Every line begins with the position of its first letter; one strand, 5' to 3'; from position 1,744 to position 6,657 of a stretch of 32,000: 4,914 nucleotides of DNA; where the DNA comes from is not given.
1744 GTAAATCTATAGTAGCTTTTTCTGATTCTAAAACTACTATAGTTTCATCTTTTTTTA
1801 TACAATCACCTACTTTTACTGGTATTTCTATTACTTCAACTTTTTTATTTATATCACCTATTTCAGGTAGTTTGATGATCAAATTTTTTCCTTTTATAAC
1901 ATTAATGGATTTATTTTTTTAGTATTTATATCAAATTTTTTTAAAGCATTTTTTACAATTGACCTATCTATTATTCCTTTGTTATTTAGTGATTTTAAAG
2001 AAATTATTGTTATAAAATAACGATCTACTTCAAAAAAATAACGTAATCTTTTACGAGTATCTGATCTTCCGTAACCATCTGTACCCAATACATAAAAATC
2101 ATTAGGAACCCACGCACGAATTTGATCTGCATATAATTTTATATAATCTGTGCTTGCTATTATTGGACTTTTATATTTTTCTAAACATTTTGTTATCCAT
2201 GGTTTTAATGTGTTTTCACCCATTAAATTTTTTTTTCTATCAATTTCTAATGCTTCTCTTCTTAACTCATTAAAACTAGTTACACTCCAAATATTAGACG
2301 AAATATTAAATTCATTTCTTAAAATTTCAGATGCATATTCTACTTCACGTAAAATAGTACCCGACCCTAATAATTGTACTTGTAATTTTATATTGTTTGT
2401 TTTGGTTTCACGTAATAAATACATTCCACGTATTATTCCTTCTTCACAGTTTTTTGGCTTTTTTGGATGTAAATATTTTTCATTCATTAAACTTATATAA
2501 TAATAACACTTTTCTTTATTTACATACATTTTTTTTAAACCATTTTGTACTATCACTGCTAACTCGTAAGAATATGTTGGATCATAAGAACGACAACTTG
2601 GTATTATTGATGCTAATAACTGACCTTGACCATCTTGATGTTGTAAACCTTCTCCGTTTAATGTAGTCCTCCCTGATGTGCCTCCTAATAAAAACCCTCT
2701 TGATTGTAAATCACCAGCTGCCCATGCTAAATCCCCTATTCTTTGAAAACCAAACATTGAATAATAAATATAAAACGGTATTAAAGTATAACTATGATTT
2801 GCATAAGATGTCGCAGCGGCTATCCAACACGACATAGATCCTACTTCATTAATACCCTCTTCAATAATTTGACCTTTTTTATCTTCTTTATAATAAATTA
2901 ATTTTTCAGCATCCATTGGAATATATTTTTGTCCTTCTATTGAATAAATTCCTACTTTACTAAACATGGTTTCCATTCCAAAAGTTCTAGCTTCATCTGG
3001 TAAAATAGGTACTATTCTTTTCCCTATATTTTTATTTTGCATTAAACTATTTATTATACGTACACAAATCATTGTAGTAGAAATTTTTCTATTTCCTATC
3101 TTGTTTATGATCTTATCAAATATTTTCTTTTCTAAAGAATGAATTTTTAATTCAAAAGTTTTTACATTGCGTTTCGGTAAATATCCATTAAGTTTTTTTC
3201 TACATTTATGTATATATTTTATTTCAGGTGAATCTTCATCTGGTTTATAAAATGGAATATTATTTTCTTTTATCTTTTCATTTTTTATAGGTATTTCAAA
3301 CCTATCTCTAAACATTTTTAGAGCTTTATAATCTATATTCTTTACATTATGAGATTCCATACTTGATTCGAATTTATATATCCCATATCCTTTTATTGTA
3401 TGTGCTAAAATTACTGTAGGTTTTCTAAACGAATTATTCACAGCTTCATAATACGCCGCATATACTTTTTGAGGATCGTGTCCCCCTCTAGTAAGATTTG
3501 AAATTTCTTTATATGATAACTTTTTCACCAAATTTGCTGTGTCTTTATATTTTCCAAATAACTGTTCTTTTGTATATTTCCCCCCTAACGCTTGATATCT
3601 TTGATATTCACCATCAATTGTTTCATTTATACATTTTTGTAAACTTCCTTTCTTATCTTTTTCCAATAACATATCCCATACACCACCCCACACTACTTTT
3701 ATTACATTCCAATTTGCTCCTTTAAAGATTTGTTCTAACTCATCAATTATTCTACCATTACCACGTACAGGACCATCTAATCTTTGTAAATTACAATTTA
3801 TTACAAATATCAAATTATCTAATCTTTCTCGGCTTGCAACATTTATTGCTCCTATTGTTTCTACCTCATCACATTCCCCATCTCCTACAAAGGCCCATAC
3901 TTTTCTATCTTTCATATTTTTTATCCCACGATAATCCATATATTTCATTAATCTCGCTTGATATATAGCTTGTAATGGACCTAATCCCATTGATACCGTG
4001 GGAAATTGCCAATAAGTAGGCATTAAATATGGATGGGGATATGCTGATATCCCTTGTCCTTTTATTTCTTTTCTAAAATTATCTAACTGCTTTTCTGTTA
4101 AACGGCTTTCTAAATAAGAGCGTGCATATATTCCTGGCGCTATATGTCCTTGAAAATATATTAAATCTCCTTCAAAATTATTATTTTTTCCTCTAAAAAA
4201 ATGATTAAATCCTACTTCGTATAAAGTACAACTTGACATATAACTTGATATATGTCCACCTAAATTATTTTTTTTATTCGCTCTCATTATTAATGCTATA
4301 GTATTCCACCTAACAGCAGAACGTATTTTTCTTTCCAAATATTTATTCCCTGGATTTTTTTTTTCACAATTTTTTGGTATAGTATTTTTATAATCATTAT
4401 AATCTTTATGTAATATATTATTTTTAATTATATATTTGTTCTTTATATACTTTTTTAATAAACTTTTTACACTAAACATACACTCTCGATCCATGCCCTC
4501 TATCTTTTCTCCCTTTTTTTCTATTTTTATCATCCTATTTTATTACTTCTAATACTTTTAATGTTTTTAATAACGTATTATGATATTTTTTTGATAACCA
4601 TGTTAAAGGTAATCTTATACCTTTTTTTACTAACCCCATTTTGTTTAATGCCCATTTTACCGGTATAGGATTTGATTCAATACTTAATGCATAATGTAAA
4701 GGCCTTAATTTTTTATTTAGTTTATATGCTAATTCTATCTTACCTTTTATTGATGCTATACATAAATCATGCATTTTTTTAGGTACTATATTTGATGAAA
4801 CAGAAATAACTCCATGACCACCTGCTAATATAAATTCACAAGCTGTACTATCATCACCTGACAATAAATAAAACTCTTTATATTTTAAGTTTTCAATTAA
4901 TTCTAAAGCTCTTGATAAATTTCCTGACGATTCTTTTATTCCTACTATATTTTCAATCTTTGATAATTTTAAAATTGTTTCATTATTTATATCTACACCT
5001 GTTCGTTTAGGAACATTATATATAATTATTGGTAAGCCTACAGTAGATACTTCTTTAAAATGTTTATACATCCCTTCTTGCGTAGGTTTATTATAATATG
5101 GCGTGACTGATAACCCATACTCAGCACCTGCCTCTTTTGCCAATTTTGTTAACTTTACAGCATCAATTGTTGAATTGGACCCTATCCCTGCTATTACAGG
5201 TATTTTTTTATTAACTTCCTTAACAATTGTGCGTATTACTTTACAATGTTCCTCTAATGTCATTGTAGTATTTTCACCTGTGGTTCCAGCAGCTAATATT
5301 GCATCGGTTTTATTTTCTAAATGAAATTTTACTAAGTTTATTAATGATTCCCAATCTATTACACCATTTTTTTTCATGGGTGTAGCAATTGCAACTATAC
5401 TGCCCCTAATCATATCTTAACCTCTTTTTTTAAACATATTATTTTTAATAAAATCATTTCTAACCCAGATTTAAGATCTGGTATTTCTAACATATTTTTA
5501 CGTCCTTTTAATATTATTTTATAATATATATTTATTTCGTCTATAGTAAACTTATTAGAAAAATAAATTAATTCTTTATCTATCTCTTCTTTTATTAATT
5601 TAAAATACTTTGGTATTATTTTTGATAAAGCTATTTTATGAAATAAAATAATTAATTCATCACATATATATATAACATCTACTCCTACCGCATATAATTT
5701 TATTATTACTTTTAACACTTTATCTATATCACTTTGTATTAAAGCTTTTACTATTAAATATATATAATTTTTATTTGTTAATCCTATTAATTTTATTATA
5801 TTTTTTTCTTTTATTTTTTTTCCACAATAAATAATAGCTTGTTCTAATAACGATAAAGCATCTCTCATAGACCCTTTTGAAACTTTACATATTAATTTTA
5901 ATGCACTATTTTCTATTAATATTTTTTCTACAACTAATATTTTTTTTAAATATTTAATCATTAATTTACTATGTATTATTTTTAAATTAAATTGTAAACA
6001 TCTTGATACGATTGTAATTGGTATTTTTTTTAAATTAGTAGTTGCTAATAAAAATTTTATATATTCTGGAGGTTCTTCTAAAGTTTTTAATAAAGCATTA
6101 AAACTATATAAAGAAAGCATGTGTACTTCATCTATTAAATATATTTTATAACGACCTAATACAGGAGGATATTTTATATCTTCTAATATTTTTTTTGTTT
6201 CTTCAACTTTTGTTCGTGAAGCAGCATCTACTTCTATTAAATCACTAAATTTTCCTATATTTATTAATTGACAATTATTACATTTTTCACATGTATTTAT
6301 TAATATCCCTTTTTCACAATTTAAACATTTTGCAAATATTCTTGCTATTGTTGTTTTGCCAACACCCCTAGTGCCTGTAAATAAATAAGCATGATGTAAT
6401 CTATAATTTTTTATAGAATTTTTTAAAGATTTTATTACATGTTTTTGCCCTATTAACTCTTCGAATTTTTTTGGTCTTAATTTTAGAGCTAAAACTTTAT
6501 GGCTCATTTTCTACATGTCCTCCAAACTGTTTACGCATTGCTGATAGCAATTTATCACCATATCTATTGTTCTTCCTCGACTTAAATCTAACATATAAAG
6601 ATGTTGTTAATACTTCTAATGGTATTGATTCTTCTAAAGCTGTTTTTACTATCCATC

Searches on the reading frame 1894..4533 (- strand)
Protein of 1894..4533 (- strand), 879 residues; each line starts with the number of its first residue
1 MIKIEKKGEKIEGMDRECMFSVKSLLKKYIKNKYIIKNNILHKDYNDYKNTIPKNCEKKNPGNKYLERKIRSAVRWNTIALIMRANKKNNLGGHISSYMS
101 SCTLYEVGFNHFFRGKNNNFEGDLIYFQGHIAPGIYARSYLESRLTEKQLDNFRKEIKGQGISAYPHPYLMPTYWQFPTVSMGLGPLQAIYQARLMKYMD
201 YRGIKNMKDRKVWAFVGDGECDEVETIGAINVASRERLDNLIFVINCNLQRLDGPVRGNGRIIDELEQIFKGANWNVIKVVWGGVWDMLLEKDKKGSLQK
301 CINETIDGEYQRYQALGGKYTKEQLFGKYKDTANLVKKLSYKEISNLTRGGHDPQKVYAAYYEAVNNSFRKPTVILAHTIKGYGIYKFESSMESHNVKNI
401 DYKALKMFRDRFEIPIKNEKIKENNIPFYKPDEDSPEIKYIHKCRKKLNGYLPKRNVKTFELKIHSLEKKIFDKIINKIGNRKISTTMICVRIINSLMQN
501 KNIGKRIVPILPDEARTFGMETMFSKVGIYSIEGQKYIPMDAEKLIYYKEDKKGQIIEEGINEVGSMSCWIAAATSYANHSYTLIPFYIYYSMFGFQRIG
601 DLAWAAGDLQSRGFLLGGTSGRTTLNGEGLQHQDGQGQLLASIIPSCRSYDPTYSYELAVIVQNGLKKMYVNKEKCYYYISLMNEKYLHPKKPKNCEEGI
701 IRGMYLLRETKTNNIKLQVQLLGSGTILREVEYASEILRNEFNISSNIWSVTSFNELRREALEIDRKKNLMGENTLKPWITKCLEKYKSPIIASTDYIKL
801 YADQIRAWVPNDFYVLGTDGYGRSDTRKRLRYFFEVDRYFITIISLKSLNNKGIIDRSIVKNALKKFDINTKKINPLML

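Call 48: search_protein_families(library=ncbifam, proteins=[window:1894-4533:-], max_evalue=0.00001)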
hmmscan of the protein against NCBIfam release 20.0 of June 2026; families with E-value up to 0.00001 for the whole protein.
window:1894-4533:- (879 aa): 6 families
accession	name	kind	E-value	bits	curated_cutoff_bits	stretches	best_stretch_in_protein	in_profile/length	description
TIGR00759.1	aceE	equivalog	0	1257.8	859.9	1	23-877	31-883/885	pyruvate dehydrogenase (acetyl-transferring), homodimeric type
TIGR03186.1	AKGDH_not_PDH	exception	0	1088.9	1408.3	1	42-868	50-877/889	alpha-ketoglutarate dehydrogenase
NF004559.0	PRK05899.2-5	equivalog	1.1e-23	83.3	488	2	92-280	38-218/627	transketolase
TIGR00232.1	tktlase_bact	equivalog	6.9e-12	44.5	682.25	0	189-281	123-212/654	transketolase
NF004556.0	PRK05899.2-2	equivalog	2.2e-11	42.8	575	0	92-280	37-216/639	transketolase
NF004558.0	PRK05899.2-4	equivalog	5.9e-11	41.5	788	1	72-280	8-212/651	transketolase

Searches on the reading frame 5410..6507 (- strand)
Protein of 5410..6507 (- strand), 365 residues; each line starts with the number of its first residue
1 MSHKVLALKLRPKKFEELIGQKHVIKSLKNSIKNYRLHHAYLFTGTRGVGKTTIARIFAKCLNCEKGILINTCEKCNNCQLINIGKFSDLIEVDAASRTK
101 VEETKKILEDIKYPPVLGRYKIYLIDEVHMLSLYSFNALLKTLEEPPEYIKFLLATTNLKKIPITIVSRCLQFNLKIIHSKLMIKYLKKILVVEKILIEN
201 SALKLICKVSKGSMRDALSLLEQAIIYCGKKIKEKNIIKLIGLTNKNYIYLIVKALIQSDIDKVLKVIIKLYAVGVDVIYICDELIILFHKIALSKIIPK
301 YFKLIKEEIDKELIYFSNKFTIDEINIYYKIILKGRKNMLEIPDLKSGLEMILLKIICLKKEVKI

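Call 48: search_protein_families(library=ncbifam, proteins=[window:5410-6507:-], max_evalue=0.00001)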
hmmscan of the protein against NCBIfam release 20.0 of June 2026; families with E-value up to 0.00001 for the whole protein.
window:5410-6507:- (365 aa): 75 families (the best 25 are shown)
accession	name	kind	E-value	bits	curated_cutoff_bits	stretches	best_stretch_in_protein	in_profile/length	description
NF005942.0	PRK07994.1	equivalog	1.2e-150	503.7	613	1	1-360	1-359/655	DNA polymerase III subunit gamma/tau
NF011511.0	PRK14949.1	equivalog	4.3e-132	442.4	1016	1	1-362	1-360/984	DNA polymerase III subunits gamma and tau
NF011522.0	PRK14961.1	equivalog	2.6e-124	414.7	562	1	1-360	1-361/363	DNA polymerase III subunits gamma and tau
TIGR02397.1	dnaX_nterm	equivalog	4.5e-122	407.7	250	1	4-356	2-354/355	DNA polymerase III subunit gamma/tau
NF006429.0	PRK08691.1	equivalog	4.5e-116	389.1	969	1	1-359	1-358/709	DNA polymerase III subunits gamma and tau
NF006585.0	PRK09111.1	equivalog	3.1e-115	386.2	604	1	3-357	27-388/616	DNA polymerase III subunit gamma/tau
NF008975.0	PRK12323.1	equivalog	9.4e-115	384.9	875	1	1-360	1-364/709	DNA polymerase III subunit gamma/tau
NF011521.0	PRK14960.1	equivalog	3.4e-112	376.1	1228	1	4-359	3-358/702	DNA polymerase III subunit gamma/tau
NF004046.1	PRK05563.1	equivalog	7.5e-112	375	400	1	8-361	7-361/567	DNA polymerase III subunit gamma/tau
NF011526.0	PRK14965.1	equivalog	3.8e-111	372.7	670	1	1-364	1-366/578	DNA polymerase III subunits gamma and tau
NF011519.0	PRK14958.1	equivalog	5.2e-106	355.3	912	1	1-359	1-356/509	DNA polymerase III subunits gamma and tau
NF005423.0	PRK07003.1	equivalog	2.8e-104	350.2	1260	1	1-359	1-358/831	DNA polymerase III subunit gamma/tau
NF011518.0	PRK14957.1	equivalog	6.8e-100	335.2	775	1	1-362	1-361/546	DNA polymerase III subunits gamma and tau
NF006280.0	PRK08451.1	equivalog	3.7e-99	332.9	572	1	4-308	2-303/535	DNA polymerase III subunit gamma/tau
NF011514.0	PRK14953.1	equivalog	2.9e-96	323.3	536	1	1-362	1-357/488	DNA polymerase III subunits gamma and tau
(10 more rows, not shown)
